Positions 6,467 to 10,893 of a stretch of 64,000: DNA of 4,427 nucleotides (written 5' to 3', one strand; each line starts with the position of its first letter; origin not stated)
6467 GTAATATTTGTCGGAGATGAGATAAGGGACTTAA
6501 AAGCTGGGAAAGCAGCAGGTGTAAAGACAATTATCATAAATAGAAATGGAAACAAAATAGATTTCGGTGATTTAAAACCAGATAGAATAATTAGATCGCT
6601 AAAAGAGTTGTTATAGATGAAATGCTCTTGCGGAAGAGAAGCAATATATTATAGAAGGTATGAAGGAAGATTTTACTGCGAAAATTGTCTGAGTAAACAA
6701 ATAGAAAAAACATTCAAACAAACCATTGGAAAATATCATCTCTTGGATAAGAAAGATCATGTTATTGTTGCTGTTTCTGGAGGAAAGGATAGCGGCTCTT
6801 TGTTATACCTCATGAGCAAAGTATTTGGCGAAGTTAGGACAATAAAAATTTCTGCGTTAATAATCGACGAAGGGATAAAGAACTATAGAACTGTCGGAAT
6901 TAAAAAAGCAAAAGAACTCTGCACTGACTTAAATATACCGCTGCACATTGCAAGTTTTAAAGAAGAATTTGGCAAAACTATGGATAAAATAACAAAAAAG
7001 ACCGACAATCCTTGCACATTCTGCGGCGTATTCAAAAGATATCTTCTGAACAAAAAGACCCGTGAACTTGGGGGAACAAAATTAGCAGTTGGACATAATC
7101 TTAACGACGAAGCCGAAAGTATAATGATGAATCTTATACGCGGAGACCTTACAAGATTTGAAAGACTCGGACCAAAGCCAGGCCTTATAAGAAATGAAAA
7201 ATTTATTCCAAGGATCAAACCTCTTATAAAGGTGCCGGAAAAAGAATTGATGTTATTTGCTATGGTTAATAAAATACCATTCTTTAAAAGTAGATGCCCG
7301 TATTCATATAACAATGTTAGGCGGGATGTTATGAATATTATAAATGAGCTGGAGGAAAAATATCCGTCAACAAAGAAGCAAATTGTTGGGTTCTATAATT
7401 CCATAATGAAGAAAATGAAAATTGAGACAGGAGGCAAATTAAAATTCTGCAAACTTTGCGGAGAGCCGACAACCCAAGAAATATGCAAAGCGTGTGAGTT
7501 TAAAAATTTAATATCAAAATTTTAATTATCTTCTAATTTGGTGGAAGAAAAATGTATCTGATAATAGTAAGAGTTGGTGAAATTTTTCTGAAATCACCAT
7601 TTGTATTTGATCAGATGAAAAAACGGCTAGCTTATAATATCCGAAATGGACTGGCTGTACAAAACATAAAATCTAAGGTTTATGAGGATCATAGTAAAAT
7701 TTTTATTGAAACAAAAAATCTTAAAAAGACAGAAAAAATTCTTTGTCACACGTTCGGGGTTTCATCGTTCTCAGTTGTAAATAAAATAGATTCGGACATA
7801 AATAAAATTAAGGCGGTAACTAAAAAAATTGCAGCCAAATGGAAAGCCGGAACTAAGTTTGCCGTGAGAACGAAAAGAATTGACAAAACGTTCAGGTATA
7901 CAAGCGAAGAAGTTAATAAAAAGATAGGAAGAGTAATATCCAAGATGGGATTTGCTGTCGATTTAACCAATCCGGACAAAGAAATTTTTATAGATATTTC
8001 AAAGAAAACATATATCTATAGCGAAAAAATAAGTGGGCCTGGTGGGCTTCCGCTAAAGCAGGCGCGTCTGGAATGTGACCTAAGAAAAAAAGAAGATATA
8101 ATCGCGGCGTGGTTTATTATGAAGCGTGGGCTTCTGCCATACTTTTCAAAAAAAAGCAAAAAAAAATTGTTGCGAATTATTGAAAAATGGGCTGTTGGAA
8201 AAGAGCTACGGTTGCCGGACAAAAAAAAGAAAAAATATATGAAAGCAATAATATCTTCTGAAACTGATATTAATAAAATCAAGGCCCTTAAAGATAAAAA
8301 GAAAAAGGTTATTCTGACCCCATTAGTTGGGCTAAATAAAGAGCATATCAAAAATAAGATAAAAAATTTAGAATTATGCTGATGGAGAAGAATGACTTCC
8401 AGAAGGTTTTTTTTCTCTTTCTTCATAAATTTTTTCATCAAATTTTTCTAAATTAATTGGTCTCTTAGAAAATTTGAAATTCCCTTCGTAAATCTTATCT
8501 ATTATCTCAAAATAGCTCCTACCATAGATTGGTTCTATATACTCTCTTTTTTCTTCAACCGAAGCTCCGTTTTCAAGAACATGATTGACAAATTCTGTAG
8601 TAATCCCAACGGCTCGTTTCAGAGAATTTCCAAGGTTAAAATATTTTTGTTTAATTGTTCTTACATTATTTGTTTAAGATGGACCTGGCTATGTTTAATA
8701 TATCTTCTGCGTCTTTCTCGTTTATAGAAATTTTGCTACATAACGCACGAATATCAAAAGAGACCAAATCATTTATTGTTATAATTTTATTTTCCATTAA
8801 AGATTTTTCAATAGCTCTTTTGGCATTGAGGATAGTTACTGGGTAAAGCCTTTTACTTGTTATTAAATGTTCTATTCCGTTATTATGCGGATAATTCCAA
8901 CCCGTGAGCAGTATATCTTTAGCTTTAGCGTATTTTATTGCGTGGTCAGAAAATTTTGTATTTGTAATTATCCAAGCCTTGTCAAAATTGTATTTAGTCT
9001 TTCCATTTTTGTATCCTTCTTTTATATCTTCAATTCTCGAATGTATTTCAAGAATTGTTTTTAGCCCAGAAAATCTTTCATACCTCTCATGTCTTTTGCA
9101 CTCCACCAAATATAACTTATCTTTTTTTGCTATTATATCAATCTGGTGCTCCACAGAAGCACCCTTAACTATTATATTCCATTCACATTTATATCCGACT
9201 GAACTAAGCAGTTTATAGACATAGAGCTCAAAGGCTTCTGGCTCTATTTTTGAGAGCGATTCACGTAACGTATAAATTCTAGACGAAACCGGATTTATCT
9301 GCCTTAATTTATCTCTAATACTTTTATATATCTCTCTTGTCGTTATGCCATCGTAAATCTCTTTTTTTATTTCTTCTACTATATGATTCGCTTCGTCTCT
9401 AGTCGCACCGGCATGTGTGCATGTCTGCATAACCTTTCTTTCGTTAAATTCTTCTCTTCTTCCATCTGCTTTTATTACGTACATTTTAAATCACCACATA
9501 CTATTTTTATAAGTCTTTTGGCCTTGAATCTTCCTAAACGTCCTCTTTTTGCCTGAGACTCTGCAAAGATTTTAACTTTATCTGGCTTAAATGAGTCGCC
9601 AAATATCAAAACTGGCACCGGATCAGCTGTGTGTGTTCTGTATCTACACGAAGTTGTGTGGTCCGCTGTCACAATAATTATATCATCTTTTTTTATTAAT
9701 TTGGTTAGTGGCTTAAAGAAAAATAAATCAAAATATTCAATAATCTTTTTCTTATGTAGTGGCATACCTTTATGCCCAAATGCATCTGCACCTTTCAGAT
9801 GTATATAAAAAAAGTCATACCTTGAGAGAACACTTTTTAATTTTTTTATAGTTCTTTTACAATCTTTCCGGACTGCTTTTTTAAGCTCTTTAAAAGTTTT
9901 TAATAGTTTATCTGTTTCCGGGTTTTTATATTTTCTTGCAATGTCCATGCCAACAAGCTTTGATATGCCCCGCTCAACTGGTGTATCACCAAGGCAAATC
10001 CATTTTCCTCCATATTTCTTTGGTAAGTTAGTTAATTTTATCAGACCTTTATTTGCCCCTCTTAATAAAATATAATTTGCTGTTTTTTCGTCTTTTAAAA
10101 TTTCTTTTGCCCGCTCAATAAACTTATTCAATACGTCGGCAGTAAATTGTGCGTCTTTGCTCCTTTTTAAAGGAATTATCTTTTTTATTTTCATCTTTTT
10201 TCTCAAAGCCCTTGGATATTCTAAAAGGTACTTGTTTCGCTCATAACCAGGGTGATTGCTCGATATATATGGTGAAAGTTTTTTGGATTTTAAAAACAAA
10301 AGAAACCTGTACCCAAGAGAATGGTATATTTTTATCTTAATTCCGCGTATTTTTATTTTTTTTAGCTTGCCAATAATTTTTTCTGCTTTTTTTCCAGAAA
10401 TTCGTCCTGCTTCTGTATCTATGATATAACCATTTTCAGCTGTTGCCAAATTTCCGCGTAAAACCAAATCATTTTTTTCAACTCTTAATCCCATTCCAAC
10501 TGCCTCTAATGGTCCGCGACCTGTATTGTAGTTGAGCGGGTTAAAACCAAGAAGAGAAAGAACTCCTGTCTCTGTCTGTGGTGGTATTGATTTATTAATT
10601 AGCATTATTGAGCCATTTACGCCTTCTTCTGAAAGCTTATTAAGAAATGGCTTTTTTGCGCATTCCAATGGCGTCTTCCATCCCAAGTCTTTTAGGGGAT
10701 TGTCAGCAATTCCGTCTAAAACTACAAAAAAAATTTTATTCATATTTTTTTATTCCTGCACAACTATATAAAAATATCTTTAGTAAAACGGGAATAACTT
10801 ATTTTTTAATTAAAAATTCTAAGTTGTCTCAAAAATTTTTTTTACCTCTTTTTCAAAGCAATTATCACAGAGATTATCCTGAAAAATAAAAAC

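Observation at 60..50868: Every tRNA gene in the window is interrupted: 7 tRNAs carry 13 predicted inserts, mostly at non-canonical positions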

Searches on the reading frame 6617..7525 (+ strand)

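Call 17: search_protein_families(library=pfam, proteins=[window:6617-7525:+], max_evalue=0.0001)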
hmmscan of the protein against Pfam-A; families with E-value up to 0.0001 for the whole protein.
window:6617-7525:+ (302 aa): 3 families
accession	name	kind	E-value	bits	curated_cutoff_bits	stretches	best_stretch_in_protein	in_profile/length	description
PF01171.26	ATP_bind_3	-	3.9e-17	63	27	1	48-224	1-165/182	PP-loop family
PF03054.22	tRNA_Me_trans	-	1.2e-09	38.5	20.6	1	48-165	2-131/202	tRNA methyl transferase HUP domain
PF01507.26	PAPS_reduct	-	1.7e-05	25.3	22.5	1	49-221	2-155/175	Phosphoadenosine phosphosulfate reductase domain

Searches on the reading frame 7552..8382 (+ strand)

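Call 17: search_protein_families(library=pfam, proteins=[window:7552-8382:+], max_evalue=0.0001)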
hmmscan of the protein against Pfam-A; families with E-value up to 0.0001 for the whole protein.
window:7552-8382:+ (276 aa): 2 families
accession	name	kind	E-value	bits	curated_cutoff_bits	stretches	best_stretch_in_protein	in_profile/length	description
PF02926.22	THUMP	-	6.4e-13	49.4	20.6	1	81-157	2-83/84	THUMP domain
PF22025.1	ThiI_fer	-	3.3e-09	37.5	25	1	4-74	2-72/72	ThiI ferredoxin-like domain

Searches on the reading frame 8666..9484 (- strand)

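Call 17: search_protein_families(library=pfam, proteins=[window:8666-9484:-], max_evalue=0.0001)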
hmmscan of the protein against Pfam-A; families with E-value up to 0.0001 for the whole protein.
window:8666-9484:- (272 aa): 3 families
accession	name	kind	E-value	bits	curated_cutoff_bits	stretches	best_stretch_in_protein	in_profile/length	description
PF04471.18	Mrr_cat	-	5.1e-13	49.6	21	1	78-193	2-105/115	Restriction endonuclease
PF03477.21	ATP-cone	-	2.7e-09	37.9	25.8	1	1-62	1-69/88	ATP cone domain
PF22357.2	AF1548-like_C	-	4.6e-07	30.3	23.9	1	214-270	1-56/56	AF1548-like, C-terminal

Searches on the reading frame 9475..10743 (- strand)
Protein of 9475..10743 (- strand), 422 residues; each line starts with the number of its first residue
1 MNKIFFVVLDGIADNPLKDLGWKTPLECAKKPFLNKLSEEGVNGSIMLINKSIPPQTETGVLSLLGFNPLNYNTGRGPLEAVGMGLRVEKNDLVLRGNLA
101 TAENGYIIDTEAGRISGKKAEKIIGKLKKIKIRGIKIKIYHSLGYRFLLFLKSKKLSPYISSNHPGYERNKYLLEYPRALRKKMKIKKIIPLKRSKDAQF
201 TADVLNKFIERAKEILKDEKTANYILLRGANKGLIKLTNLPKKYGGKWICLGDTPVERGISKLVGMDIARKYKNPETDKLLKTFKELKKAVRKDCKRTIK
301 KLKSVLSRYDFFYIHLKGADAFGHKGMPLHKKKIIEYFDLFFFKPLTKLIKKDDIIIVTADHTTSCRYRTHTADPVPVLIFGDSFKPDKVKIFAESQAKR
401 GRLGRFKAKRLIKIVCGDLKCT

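Call 14: search_protein_families(library=pfam, proteins=[window:9475-10743:-], max_evalue=0.00001)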
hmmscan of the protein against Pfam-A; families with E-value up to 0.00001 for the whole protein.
window:9475-10743:- (422 aa): 2 families
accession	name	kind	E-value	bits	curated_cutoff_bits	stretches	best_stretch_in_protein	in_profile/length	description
PF10143.14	PhosphMutase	-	7.5e-40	137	21.5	1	39-220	2-168/170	2,3-bisphosphoglycerate-independent phosphoglycerate mutase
PF01676.23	Metalloenzyme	-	9.1e-35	120.8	24.3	1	3-411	2-245/252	Metalloenzyme superfamily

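Call 52: find_homologous_proteins(query=window:9475-10743:-, max_evalue=1e-40)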
Query window:9475-10743:- (422 aa): 351 proteins with E <= 1e-40 among 8000 candidates; the best 120 are listed.
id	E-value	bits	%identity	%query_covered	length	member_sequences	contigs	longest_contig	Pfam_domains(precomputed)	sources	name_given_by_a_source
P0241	4.2e-278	940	100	100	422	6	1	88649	PF10143.15,PF01676.24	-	-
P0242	1.8e-110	388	46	98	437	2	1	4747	PF10143.15,PF01676.24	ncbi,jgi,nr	ncbi:MAG TPA: 2,3-bisphosphoglycerate-independent phosphoglycerate mutase [Candidatus Aenigmarchaeot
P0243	6.4e-108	379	48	98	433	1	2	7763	PF10143.15,PF01676.24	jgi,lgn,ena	-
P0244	1.1e-106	375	47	97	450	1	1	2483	PF10143.15,PF01676.24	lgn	-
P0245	4.7e-106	373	47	97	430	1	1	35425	PF10143.15,PF01676.24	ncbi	-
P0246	2.0e-105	371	46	97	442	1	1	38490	PF10143.15,PF01676.24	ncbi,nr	ncbi:MAG: 2,3-bisphosphoglycerate-independent phosphoglycerate mutase [Candidatus Aenigmarchaeota ar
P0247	1.7e-104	368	46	97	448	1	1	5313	PF10143.15,PF01676.24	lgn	-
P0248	1.6e-103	365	47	97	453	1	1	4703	PF10143.15,PF01676.24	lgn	-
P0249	2.6e-103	364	46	97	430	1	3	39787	PF10143.15,PF01676.24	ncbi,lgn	-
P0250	7.7e-103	362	45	97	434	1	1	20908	PF10143.15,PF01676.24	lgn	-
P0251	1.4e-102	362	46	97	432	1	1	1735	PF10143.15,PF01676.24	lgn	-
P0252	1.2e-100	355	40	99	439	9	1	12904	PF10143.15,PF01676.24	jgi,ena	-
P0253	1.7e-100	355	45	98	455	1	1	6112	PF10143.15,PF01676.24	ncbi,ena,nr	ncbi:MAG: 2,3-bisphosphoglycerate-independent phosphoglycerate mutase [Nanoarchaeota archaeon]|nr:2,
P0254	4.5e-99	350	44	98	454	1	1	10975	PF10143.15,PF01676.24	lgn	-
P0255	4.5e-99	350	42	98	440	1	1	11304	PF10143.15,PF01676.24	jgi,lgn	jgi:2,3-bisphosphoglycerate-independent phosphoglycerate mutase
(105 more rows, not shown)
